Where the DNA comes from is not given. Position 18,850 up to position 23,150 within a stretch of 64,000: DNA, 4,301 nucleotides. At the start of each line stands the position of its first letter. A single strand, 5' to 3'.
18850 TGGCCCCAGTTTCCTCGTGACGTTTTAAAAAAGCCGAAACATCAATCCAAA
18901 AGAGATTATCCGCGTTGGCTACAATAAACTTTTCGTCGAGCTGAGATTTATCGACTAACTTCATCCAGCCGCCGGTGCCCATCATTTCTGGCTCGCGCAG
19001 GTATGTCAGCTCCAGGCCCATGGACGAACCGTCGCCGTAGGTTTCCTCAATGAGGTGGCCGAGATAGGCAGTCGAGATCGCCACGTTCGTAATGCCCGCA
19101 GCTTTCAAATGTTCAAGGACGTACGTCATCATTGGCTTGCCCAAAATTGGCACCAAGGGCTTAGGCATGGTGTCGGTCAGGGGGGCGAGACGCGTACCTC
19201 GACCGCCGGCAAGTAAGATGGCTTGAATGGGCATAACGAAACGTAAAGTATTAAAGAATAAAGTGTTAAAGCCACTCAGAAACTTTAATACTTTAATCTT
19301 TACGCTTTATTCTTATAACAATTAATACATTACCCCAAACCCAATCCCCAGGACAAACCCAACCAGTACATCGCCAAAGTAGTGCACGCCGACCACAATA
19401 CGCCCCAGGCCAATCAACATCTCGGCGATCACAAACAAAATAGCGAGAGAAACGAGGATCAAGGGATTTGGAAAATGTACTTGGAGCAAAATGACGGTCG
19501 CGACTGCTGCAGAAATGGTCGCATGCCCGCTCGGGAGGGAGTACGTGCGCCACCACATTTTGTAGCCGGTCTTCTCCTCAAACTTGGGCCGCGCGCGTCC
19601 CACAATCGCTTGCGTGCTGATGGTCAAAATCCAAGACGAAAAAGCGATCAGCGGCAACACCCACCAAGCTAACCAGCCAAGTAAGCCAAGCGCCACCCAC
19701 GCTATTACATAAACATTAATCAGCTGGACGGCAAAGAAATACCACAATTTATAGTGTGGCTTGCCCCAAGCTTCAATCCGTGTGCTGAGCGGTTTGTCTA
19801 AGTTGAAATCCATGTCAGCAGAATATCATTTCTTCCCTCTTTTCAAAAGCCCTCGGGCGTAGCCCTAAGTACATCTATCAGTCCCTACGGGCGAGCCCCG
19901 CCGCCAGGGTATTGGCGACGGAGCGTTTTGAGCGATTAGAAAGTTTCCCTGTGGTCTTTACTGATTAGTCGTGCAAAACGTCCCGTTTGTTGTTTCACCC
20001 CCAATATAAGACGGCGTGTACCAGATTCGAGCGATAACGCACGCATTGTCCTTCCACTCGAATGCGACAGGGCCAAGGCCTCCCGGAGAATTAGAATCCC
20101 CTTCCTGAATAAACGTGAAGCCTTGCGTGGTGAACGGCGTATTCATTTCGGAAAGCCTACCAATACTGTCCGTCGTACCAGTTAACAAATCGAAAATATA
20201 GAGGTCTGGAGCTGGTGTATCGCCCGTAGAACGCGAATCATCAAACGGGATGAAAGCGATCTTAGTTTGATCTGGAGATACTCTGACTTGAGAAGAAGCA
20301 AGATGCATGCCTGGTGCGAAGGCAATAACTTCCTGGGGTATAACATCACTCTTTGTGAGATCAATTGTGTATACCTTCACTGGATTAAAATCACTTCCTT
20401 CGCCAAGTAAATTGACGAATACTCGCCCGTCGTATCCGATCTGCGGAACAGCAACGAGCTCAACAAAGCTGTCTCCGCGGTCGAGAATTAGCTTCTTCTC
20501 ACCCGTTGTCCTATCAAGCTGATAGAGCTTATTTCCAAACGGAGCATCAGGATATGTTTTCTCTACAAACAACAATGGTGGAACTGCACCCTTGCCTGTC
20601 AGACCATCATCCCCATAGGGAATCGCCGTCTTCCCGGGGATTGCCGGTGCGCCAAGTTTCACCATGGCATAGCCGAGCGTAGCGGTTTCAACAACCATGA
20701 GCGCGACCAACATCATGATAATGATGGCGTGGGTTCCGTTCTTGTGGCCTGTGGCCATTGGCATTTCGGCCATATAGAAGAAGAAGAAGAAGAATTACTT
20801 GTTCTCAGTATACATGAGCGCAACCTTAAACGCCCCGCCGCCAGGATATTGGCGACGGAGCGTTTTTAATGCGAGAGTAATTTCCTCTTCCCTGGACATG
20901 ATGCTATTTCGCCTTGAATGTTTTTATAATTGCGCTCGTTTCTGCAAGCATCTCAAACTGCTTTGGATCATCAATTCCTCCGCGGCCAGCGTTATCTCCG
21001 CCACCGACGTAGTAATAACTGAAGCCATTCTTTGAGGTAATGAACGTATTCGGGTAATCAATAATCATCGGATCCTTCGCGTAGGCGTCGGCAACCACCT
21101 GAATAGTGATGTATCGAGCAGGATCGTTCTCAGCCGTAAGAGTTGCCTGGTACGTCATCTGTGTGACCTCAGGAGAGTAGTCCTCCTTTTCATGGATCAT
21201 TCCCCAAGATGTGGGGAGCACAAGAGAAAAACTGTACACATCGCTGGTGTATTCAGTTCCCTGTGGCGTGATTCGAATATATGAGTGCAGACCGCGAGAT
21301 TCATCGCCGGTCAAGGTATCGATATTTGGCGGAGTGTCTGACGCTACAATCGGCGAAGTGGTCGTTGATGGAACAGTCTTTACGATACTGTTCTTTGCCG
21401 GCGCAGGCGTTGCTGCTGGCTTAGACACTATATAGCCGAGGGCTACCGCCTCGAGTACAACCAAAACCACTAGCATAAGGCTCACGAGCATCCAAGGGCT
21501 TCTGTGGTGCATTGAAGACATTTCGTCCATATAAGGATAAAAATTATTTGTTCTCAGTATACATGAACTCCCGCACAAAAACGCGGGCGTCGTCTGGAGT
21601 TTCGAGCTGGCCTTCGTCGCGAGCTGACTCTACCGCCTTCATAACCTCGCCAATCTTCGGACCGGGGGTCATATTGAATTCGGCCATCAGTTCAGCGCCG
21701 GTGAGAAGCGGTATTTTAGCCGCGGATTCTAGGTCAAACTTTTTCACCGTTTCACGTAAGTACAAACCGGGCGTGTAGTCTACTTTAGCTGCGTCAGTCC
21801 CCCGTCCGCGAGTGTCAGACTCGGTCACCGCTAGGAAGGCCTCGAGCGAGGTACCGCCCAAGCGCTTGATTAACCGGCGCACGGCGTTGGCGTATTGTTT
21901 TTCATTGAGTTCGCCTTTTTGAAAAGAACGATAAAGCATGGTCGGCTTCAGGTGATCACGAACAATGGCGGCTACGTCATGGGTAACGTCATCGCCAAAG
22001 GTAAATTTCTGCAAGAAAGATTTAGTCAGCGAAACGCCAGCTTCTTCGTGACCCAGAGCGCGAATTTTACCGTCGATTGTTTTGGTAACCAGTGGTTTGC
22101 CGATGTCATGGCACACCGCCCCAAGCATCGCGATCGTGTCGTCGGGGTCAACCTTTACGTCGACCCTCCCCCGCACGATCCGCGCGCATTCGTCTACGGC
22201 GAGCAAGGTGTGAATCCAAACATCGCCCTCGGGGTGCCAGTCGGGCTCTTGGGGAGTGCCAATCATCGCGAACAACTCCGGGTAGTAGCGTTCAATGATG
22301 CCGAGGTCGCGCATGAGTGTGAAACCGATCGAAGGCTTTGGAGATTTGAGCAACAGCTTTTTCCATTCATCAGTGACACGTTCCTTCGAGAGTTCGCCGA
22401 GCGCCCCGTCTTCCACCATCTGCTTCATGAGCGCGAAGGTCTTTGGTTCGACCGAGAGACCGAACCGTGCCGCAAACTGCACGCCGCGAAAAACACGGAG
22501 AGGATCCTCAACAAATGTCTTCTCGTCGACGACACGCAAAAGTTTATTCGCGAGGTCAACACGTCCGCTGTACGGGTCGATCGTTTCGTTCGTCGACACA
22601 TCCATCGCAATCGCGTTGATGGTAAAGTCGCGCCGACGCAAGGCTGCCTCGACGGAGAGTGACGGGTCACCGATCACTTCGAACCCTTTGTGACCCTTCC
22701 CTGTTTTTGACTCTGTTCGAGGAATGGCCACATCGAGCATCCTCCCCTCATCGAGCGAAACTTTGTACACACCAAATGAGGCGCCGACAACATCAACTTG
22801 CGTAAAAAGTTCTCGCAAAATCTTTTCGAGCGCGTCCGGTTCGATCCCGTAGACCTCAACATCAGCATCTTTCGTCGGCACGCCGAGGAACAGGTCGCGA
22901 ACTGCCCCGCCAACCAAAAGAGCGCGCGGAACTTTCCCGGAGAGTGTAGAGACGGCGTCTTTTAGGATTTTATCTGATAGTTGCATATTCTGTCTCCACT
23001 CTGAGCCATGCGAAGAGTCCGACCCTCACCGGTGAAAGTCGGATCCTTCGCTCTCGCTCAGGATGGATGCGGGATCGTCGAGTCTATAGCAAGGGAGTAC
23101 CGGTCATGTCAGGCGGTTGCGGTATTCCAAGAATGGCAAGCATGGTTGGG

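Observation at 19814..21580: Tandem surface-protein cassettes: identical promoter/mini-ORF leader and 3' stem-loop around non-homologous bodies, with a (TTC)6 tract in one 5'UTR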

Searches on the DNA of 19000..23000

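Call 50: search_rna_families(source=window, start=19000, end=23000, threshold=evalue, max_evalue=1)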
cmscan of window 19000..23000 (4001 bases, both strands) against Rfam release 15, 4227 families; matches with E-value up to 1: 0.
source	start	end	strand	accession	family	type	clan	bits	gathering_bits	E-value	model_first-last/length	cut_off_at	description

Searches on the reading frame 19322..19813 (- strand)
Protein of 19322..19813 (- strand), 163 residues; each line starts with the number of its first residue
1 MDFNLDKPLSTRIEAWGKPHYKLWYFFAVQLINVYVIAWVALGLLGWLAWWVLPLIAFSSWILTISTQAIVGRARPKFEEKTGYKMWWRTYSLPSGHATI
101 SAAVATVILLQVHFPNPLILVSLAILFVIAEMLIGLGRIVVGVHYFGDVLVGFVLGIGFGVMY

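Call 9: search_protein_families(library=pfam, proteins=[window:19322-19813:-], max_evalue=1)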
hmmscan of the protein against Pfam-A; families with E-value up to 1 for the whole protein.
window:19322-19813:- (163 aa): 4 families
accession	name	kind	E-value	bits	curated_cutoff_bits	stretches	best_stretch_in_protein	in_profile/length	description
PF01569.27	PAP2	-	3.4e-17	62.9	27.2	1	50-161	3-119/130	PAP2 superfamily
PF02681.20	DUF212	-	0.015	16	26.5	1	57-129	9-78/126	Divergent PAP2 family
PF14360.12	PAP2_C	-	0.018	16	27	1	95-159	8-68/74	PAP2 superfamily C-terminal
PF14378.12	PAP2_3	-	0.085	13.1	27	1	32-158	59-186/190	PAP2 superfamily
